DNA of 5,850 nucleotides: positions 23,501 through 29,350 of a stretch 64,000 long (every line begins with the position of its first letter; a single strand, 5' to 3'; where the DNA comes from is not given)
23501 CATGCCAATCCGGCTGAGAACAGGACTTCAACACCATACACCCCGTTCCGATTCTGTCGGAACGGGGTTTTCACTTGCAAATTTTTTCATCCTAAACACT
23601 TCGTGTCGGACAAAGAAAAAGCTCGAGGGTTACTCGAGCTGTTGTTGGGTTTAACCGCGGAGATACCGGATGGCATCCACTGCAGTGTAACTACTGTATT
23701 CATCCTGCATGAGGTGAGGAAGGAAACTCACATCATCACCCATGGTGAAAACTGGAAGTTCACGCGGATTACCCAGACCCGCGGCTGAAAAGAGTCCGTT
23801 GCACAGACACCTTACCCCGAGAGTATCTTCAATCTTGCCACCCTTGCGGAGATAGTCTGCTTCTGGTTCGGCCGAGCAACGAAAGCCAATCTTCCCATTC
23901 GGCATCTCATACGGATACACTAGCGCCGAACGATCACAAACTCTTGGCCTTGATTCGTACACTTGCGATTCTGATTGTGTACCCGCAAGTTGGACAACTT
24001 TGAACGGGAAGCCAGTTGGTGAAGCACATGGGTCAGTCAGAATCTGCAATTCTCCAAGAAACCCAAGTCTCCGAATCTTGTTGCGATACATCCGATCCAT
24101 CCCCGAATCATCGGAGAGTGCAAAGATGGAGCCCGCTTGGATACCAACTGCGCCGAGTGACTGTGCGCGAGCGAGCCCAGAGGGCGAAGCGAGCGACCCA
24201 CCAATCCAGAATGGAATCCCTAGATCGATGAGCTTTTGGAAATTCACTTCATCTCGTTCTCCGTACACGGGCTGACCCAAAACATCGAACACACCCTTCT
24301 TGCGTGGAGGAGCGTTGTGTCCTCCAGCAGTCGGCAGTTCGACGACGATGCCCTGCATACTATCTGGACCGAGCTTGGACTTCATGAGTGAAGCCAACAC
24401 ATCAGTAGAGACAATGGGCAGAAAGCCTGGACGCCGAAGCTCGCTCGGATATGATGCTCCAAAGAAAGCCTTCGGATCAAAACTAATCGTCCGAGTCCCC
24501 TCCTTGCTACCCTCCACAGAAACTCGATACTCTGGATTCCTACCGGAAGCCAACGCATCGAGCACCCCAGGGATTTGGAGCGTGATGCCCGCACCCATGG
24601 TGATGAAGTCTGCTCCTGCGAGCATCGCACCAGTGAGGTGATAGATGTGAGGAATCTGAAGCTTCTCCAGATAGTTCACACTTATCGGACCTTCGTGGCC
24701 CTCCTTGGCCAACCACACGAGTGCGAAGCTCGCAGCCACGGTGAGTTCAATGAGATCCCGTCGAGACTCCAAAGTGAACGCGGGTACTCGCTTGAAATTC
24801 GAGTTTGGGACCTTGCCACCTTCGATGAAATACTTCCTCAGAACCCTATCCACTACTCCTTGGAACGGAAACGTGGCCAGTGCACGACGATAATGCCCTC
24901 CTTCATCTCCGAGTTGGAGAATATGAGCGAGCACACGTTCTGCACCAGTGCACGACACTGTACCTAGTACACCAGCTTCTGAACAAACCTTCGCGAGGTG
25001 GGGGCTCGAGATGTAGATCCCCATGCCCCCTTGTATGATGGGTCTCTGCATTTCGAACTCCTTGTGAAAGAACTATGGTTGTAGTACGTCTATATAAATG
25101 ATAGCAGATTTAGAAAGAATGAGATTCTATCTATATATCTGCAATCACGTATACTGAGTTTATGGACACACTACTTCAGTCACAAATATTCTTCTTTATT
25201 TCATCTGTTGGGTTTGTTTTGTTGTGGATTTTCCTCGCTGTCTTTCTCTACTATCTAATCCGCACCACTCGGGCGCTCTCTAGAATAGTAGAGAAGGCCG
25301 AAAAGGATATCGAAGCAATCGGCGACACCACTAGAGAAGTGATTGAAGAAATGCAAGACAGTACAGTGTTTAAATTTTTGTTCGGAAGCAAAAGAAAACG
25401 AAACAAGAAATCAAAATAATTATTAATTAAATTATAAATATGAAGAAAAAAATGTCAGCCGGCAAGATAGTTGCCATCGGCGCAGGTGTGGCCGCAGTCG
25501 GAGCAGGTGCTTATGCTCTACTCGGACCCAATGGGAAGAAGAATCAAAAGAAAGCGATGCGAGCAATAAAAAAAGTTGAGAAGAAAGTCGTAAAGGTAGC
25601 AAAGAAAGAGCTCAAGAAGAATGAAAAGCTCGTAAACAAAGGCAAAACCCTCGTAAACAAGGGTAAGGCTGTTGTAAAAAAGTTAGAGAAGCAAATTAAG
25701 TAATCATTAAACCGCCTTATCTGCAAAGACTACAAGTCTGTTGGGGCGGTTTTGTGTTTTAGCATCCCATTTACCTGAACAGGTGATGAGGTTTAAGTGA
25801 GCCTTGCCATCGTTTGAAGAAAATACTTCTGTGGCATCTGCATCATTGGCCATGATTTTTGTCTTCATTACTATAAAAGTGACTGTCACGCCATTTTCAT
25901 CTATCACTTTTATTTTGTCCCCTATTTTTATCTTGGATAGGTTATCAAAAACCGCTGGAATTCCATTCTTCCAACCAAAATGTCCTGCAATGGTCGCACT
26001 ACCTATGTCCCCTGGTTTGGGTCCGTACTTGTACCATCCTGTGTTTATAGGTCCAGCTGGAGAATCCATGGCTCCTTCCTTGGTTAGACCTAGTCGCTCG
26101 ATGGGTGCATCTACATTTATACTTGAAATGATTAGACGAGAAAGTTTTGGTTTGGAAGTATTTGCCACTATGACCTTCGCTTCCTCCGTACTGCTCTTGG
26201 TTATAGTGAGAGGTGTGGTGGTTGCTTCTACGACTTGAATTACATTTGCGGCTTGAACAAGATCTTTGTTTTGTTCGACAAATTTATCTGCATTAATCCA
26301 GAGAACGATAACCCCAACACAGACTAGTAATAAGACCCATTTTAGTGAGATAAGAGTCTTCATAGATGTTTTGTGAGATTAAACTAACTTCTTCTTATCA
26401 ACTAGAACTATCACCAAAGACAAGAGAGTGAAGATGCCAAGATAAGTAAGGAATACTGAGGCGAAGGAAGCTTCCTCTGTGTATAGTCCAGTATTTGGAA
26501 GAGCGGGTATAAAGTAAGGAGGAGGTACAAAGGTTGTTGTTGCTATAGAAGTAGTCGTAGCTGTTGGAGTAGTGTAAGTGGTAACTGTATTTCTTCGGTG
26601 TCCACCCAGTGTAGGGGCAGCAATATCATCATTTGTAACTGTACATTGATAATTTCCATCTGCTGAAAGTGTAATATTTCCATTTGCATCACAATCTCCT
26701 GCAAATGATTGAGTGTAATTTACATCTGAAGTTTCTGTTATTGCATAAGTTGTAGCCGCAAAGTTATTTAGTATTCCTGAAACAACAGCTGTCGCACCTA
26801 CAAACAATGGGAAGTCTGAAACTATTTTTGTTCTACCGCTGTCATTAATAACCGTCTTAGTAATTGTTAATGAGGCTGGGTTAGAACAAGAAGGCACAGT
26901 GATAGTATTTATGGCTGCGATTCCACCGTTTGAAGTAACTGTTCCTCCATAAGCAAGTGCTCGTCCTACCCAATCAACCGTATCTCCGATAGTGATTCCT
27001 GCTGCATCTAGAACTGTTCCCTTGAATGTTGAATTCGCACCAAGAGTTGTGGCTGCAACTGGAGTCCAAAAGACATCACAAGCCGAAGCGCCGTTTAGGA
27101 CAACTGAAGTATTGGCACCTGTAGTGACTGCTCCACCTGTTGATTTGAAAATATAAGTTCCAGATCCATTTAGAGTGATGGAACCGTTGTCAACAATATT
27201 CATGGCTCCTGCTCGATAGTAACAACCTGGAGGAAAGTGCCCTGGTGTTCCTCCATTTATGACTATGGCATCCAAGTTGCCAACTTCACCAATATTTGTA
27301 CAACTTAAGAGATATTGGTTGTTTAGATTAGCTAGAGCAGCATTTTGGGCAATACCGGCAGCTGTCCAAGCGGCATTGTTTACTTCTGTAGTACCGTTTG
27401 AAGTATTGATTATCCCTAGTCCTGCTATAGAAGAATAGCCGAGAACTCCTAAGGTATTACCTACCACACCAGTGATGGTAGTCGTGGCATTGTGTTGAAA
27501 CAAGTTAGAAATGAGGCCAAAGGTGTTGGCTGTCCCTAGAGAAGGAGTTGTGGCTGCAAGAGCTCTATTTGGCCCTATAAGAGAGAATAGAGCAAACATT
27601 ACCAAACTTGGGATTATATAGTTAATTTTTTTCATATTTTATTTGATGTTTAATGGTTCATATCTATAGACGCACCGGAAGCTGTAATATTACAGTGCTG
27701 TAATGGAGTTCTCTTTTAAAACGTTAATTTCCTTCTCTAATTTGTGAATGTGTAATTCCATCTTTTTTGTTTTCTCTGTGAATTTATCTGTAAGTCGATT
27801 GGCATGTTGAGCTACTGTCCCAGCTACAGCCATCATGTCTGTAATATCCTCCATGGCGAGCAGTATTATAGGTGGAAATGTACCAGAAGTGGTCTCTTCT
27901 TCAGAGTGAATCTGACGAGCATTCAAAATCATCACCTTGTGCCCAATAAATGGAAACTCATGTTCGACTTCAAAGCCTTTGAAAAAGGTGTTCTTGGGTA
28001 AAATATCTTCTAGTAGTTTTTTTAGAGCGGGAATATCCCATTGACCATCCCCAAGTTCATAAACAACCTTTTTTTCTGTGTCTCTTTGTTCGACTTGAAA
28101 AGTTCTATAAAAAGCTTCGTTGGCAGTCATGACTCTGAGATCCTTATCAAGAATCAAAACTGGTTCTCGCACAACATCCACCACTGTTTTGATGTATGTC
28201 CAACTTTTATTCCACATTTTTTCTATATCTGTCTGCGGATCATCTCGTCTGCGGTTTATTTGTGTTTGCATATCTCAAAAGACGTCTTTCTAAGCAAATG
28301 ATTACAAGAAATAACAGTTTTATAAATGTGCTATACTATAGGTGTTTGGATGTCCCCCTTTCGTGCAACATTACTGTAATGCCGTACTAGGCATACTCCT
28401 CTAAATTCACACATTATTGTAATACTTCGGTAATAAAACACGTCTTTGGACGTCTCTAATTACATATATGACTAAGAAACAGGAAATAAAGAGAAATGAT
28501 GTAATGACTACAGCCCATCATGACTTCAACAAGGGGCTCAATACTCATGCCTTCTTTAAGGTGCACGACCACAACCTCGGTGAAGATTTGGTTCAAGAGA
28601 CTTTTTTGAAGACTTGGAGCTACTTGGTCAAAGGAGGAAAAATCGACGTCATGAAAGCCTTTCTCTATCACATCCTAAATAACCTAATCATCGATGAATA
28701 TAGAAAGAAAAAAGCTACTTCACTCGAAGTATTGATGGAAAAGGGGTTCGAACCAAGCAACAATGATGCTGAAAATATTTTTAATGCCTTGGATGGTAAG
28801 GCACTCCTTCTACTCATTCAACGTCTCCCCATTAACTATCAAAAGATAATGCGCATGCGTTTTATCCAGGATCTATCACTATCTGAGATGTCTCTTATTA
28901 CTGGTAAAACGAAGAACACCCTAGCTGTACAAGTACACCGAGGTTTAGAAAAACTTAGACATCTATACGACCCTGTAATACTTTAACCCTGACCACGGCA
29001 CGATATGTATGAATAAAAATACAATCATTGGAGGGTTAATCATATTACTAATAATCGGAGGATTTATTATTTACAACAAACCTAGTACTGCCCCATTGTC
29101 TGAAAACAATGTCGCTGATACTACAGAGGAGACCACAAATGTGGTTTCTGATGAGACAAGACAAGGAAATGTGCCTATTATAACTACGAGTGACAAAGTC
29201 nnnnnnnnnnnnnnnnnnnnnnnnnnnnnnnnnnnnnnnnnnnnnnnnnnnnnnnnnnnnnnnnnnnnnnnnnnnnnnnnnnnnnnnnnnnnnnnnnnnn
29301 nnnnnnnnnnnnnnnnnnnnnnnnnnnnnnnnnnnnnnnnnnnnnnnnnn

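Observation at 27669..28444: Shared TGTAAT-N16/17-CGTC promoter motif links the ECF sigma factor to the sortase/LPXTG surface-protein operon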

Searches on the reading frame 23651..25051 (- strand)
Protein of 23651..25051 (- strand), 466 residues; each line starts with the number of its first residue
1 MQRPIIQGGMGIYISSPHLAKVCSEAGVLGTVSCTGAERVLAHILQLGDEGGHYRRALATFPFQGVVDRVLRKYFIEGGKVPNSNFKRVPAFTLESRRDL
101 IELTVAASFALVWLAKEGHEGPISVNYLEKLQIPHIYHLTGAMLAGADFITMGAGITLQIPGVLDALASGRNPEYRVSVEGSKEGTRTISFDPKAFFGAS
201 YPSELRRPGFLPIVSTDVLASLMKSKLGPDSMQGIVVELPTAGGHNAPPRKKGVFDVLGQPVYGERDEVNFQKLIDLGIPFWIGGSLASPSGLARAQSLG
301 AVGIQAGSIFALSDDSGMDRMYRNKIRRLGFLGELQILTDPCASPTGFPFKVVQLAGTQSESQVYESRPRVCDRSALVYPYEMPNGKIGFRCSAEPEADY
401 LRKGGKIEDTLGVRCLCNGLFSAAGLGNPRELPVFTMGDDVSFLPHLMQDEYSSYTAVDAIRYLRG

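Call 8: search_protein_families(library=pfam, proteins=[window:23651-25051:-], max_evalue=0.01)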
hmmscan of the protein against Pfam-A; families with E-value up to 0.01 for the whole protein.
window:23651-25051:- (466 aa): 1 family
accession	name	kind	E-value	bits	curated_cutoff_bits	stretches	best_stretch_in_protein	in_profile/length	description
PF03060.21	NMO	-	1.9e-09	37.8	28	2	223-328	151-243/331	Nitronate monooxygenase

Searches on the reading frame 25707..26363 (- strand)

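Call 8: search_protein_families(library=pfam, proteins=[window:25707-26363:-], max_evalue=0.01)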
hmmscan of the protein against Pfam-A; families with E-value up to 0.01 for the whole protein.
window:25707-26363:- (218 aa): 1 family
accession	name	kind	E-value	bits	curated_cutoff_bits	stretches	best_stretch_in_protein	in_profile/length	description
PF04203.18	Sortase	-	5e-21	75.2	26.6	1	78-216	2-124/125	Sortase domain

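Call 9: search_protein_families(library=ncbifam, proteins=[window:25707-26363:-], max_evalue=0.01)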
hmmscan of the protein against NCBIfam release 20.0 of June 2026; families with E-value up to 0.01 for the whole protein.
window:25707-26363:- (218 aa): 7 families
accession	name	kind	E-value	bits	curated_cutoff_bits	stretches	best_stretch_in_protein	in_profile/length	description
NF033748.1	class_F_sortase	subfamily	1.8e-34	118.6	166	1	73-215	10-153/155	class F sortase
NF033745.1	class_C_sortase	subfamily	8e-10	38.8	160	1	30-198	54-207/220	class C sortase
NF033747.1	class_E_sortase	subfamily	6e-09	36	160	1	12-214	7-203/211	class E sortase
NF058671.1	sortase_SrtD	exception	7.2e-09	35.6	140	1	11-195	3-168/187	class D sortase, LPxTATN-specific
TIGR01076.1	sortase_fam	subfamily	6.1e-08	32.5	39.35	1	113-197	32-113/136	sortase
TIGR03784.1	marine_sortase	equivalog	7.8e-07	28.9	158.25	1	113-213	83-173/174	class GN sortase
NF033746.1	class_D_sortase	subfamily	0.00015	21.6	165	1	110-196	39-115/135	class D sortase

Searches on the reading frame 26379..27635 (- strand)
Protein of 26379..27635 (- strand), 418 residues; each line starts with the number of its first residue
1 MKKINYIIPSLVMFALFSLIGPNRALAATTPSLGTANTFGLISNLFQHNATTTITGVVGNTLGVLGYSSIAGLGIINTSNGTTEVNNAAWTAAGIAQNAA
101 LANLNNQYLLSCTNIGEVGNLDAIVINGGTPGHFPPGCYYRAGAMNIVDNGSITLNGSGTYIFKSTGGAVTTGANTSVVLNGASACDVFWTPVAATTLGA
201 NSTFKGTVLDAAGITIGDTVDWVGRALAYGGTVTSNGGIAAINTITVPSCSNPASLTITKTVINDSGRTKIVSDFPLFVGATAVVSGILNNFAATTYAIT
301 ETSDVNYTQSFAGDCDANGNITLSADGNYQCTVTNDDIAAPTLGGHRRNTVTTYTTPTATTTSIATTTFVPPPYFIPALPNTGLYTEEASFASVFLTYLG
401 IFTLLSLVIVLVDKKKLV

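Call 8: search_protein_families(library=pfam, proteins=[window:26379-27635:-], max_evalue=0.01)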
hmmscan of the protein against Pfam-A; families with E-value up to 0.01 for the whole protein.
window:26379-27635:- (418 aa): 2 families
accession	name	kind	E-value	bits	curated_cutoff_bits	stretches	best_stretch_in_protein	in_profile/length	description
PF11999.13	Ice_binding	-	5.6e-17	62.5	28.7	1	51-234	12-201/208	Ice-binding-like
PF12160.13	Fibrinogen_aC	-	0.0051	17.2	22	0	242-273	9-36/68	Fibrinogen alpha C domain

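Call 9: search_protein_families(library=ncbifam, proteins=[window:26379-27635:-], max_evalue=0.01)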
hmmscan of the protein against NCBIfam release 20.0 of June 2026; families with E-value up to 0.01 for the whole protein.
window:26379-27635:- (418 aa): 1 family
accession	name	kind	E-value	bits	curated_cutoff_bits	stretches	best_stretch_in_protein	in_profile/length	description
NF045625.1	IBP_CFB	equivalog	0.00076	18.9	400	1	51-229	79-264/275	ice-binding protein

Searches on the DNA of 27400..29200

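Call 36: search_rna_families(source=window, start=27400, end=29200, threshold=evalue, max_evalue=1)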
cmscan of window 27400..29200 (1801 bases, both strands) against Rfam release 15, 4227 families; matches with E-value up to 1: 0.
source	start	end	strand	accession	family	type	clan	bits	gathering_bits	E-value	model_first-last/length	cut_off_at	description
